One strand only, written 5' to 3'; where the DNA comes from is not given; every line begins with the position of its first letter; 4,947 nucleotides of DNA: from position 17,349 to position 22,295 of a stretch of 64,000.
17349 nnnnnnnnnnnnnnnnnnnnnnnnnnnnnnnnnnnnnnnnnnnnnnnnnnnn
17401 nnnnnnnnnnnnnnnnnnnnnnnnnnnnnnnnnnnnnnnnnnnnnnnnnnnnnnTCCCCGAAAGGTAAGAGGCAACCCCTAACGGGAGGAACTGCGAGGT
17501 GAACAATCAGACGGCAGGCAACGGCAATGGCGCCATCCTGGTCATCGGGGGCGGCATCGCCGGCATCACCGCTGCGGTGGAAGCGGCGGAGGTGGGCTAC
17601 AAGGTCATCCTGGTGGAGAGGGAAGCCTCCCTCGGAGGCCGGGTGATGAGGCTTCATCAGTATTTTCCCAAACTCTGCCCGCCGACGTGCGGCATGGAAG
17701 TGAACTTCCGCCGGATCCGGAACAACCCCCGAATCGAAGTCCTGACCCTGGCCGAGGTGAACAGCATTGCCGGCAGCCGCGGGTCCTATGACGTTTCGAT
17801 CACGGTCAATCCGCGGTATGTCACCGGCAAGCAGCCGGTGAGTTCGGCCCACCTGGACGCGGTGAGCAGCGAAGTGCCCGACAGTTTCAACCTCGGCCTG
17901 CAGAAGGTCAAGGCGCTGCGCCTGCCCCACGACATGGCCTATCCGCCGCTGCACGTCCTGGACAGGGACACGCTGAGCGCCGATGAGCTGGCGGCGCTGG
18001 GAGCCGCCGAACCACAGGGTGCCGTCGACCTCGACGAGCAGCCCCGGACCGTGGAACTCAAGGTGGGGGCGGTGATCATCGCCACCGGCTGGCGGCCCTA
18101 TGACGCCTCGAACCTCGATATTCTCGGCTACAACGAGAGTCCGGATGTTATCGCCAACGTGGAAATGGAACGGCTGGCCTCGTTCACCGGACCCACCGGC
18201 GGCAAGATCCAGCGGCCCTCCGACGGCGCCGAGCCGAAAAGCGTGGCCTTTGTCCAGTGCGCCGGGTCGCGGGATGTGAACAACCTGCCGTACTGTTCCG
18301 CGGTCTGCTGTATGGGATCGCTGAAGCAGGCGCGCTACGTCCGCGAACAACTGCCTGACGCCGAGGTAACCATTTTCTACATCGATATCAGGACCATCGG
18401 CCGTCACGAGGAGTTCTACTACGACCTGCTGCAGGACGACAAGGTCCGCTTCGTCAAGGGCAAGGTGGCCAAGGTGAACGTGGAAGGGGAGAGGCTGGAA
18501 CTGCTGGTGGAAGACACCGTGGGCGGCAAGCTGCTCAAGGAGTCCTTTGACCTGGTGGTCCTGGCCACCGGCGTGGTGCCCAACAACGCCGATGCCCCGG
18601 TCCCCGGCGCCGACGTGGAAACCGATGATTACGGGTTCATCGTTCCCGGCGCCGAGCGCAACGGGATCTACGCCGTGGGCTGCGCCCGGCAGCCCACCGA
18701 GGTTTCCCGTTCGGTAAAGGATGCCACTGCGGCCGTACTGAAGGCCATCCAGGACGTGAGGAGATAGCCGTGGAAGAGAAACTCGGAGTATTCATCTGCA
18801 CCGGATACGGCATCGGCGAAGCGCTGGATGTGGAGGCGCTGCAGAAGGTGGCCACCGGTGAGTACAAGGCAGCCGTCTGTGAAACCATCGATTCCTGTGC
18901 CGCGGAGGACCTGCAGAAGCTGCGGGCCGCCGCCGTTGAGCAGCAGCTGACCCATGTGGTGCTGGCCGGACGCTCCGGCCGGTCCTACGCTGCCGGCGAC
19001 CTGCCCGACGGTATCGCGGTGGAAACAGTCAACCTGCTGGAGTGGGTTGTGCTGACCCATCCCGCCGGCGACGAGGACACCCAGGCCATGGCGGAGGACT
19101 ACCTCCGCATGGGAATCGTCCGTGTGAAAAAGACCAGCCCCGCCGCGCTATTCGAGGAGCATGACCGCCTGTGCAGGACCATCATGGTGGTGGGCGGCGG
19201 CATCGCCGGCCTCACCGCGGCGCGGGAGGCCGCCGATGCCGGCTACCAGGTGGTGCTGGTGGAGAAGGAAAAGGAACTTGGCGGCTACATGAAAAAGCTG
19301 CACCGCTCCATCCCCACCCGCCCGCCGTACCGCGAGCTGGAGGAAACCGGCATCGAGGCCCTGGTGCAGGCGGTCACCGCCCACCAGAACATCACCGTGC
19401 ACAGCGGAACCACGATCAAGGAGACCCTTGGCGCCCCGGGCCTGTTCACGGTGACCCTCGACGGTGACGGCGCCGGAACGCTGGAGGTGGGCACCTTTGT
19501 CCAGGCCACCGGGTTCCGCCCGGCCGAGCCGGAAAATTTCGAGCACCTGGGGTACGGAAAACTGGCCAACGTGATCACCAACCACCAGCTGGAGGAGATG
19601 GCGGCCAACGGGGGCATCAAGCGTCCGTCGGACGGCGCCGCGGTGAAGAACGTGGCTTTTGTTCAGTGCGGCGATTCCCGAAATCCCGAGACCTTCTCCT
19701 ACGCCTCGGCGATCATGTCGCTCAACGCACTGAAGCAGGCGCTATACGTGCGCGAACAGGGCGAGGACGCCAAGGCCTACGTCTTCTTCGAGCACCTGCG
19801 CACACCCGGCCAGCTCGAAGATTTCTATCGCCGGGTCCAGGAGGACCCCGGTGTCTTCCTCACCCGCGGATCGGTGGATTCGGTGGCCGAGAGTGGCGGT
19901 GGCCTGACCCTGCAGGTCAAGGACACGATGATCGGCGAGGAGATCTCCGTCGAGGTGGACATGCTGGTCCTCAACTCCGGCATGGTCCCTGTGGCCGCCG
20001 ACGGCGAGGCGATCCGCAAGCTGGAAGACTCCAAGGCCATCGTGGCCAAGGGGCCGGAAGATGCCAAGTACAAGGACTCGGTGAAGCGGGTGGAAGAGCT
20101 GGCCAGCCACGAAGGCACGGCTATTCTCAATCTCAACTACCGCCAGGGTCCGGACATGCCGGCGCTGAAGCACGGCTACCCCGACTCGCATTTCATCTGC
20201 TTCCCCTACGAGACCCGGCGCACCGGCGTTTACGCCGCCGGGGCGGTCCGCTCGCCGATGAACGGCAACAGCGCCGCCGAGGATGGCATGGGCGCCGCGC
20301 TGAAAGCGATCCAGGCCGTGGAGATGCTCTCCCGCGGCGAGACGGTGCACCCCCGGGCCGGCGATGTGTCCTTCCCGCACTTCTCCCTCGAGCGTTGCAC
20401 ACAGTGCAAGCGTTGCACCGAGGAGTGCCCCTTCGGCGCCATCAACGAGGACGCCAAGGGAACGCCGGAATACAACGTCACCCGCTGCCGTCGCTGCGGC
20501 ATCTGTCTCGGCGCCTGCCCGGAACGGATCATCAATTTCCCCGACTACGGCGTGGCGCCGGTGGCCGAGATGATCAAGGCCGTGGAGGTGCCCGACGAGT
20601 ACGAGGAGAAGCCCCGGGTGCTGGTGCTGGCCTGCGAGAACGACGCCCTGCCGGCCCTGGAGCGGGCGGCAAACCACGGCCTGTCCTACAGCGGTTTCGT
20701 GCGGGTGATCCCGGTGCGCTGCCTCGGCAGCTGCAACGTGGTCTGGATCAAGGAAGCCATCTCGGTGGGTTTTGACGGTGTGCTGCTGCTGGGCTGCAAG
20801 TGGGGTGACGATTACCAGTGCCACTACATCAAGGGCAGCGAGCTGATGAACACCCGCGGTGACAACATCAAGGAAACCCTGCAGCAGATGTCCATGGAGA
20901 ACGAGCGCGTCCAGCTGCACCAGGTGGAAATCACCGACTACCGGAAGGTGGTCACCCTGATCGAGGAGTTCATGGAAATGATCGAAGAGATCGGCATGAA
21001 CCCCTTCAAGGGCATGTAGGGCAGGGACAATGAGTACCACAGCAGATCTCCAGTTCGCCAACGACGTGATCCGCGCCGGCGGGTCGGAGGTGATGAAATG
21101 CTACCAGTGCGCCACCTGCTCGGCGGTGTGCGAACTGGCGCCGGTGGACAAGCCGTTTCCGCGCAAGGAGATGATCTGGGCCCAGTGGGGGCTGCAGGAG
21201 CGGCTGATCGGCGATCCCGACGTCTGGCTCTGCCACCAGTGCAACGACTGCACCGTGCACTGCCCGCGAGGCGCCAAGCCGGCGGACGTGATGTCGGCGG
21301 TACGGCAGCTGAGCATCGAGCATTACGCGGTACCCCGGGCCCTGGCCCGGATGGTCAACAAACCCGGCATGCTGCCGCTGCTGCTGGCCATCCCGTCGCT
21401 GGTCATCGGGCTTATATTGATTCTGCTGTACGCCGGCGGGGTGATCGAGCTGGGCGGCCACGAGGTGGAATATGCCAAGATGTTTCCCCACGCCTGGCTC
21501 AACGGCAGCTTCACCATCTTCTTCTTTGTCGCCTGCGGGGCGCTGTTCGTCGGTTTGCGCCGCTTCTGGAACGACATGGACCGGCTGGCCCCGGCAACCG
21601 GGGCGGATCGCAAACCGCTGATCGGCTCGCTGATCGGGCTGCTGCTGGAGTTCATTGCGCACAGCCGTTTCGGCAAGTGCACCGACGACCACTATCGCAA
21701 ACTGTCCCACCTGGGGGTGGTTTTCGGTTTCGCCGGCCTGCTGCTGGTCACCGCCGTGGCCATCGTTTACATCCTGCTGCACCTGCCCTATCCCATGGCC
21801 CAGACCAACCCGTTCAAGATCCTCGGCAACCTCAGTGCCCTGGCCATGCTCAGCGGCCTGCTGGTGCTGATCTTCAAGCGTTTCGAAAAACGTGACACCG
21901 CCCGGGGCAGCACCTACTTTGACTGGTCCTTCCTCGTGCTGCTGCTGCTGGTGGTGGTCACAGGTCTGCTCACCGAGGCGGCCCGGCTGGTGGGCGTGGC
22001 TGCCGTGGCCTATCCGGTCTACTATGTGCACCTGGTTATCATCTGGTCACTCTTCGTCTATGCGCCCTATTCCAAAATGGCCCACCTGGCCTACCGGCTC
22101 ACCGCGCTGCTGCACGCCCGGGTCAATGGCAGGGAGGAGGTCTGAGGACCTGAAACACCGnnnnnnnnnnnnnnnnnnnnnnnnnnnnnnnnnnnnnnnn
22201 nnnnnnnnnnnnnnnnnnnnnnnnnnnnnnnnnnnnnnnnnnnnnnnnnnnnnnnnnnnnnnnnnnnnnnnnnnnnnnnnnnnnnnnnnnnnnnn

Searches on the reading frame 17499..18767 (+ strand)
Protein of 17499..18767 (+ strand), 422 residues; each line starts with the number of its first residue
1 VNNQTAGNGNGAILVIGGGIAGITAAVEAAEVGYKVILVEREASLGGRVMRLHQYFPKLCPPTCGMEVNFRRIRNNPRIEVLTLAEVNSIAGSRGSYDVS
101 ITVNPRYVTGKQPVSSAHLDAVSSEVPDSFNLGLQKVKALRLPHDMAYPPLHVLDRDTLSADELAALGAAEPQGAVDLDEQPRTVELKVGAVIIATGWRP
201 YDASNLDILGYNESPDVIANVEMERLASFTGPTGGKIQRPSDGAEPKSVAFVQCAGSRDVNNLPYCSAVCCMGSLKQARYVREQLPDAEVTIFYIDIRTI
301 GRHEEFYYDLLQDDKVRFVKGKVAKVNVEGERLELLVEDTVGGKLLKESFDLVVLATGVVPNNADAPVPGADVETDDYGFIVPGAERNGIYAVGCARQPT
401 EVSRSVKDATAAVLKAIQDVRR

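Call 29: search_protein_families(library=pfam, proteins=[window:17499-18767:+], max_evalue=1)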
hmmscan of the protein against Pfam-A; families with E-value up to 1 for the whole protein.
window:17499-18767:+ (422 aa): 15 families
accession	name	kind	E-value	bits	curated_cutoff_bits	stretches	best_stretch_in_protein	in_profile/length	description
PF07992.20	Pyr_redox_2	-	5.2e-13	49.5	26.1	2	302-407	184-289/291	Pyridine nucleotide-disulphide oxidoreductase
PF12831.13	FAD_oxidored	-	7.2e-09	35.9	27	1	13-48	2-37/416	FAD dependent oxidoreductase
PF13450.12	NAD_binding_8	-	9.5e-08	32.7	21.9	1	15-51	1-37/68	NAD(P)-binding Rossmann-like domain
PF00890.30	FAD_binding_2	-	1.3e-06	28.3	20.4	1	13-47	2-36/414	FAD binding domain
PF01134.28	GIDA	-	1.8e-06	27.7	22.1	1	13-41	2-30/391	Glucose inhibited division protein A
PF01266.30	DAO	-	9.7e-06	25.8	27.9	1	13-46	2-35/353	FAD dependent oxidoreductase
PF03486.20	HI0933_like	-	0.00021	21.2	50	1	13-49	3-39/244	HI0933-like protein Rossmann domain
PF01946.23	Thi4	-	0.00046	19.9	26.2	1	13-58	20-66/235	Thi4 family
PF01262.27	AlaDh_PNT_C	-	0.00053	19.9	23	1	10-44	28-62/214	Alanine dehydrogenase/PNT, C-terminal domain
PF00070.33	Pyr_redox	-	0.00092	20.1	22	1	13-46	2-35/82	Pyridine nucleotide-disulphide oxidoreductase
PF13454.12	NAD_binding_9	-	0.02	15.3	21.8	0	309-359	109-154/155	FAD-NAD(P)-binding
PF13738.12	Pyr_redox_3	-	0.036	13.7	30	1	14-42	1-30/305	Pyridine nucleotide-disulphide oxidoreductase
PF01494.25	FAD_binding_3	-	0.17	11.5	22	1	13-44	4-35/349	FAD binding domain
PF05834.18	Lycopene_cycl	-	0.27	10.7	23.4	0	13-44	2-35/380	Lycopene cyclase protein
PF01593.30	Amino_oxidase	-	0.36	10.5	19.8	1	20-50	1-31/443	Flavin containing amine oxidoreductase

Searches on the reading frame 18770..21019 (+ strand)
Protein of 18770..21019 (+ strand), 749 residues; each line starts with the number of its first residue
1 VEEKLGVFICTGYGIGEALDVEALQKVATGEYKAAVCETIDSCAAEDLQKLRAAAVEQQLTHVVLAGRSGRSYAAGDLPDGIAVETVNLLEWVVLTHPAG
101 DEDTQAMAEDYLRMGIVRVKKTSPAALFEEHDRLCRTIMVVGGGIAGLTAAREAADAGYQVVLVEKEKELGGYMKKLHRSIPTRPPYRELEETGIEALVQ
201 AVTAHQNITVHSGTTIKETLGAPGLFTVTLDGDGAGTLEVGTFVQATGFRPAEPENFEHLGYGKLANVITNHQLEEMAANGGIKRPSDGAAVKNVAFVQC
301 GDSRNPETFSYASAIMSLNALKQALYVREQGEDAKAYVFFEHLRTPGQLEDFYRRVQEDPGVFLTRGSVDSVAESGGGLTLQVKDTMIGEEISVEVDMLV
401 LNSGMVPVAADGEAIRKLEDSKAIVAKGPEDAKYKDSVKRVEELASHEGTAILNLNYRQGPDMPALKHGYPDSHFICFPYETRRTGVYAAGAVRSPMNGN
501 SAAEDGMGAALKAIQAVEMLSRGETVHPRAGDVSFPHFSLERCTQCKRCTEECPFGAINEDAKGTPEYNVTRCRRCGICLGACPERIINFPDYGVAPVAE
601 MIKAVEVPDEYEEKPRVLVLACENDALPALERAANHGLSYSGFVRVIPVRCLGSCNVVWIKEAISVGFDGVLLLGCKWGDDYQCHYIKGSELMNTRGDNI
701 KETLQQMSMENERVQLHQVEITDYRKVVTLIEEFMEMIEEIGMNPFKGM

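Call 29: search_protein_families(library=pfam, proteins=[window:18770-21019:+], max_evalue=1)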
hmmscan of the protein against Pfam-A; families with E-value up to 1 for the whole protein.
window:18770-21019:+ (749 aa): 35 families (the best 25 are shown)
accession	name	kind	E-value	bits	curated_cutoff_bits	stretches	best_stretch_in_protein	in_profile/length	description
PF02662.21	FlpD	-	2.6e-34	118.3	22.3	1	617-742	1-123/123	Methyl-viologen-reducing hydrogenase, delta subunit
PF07992.20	Pyr_redox_2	-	2.1e-10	40.9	26.1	2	137-170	2-35/291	Pyridine nucleotide-disulphide oxidoreductase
PF00037.32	Fer4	-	7.3e-10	38.7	21.1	2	538-558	3-23/24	4Fe-4S binding domain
PF12837.12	Fer4_6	-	9.9e-10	38.3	25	2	535-558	1-24/24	4Fe-4S binding domain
PF12831.13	FAD_oxidored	-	2.7e-09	37.3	27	1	138-184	2-48/416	FAD dependent oxidoreductase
PF13450.12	NAD_binding_8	-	3.6e-09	37.2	21.9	1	140-176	1-37/68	NAD(P)-binding Rossmann-like domain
PF12797.12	Fer4_2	-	1.1e-08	34.9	24.5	2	536-555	3-22/22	4Fe-4S binding domain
PF13187.11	Fer4_9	-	1.6e-08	34.9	27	1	542-587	1-51/52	4Fe-4S dicluster domain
PF01266.30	DAO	-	2.7e-08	34.2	27.9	1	138-172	2-37/353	FAD dependent oxidoreductase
PF00890.30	FAD_binding_2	-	5.9e-08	32.8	20.4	1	138-172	2-36/414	FAD binding domain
PF13484.11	Fer4_16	-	2.1e-07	32.1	30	2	542-564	1-22/66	4Fe-4S double cluster binding domain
PF12838.12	Fer4_7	-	2.2e-06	28.5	27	3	542-586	1-51/52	4Fe-4S dicluster domain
PF13237.11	Fer4_10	-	2.3e-06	27.9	25.5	2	539-584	5-53/53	4Fe-4S dicluster domain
PF12800.12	Fer4_4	-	9.2e-06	26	24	2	541-556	2-17/17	4Fe-4S binding domain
PF03486.20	HI0933_like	-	2.3e-05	24.4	50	1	137-171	2-36/244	HI0933-like protein Rossmann domain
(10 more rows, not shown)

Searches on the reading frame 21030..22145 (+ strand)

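Call 29: search_protein_families(library=pfam, proteins=[window:21030-22145:+], max_evalue=1)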
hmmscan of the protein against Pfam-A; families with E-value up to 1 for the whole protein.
window:21030-22145:+ (371 aa): 10 families
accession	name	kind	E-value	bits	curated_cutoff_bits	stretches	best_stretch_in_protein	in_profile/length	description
PF13183.11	Fer4_8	-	9.4e-08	32.9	27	1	21-81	2-67/68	4Fe-4S dicluster domain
PF02665.19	Nitrate_red_gam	-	9.3e-07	29.1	22.9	1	227-318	52-143/217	Nitrate reductase gamma subunit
PF13187.11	Fer4_9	-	1.3e-06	28.8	27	1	23-82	1-51/52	4Fe-4S dicluster domain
PF13534.11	Fer4_17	-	2e-05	25.5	22.2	1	23-81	1-59/61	4Fe-4S dicluster domain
PF13237.11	Fer4_10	-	9.8e-05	22.6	25.5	2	67-87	8-30/53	4Fe-4S dicluster domain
PF12838.12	Fer4_7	-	0.004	18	27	1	23-82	1-52/52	4Fe-4S dicluster domain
PF13484.11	Fer4_16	-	0.0062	17.7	30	1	68-86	2-20/66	4Fe-4S double cluster binding domain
PF10066.14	DUF2304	-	0.022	15.5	25.5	1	271-362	8-98/106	Uncharacterized conserved protein (DUF2304)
PF14697.11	Fer4_21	-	0.48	11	35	0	68-85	8-25/59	4Fe-4S dicluster domain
PF19639.4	DUF6142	-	0.91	10.2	27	0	213-248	68-100/103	Family of unknown function (DUF6142)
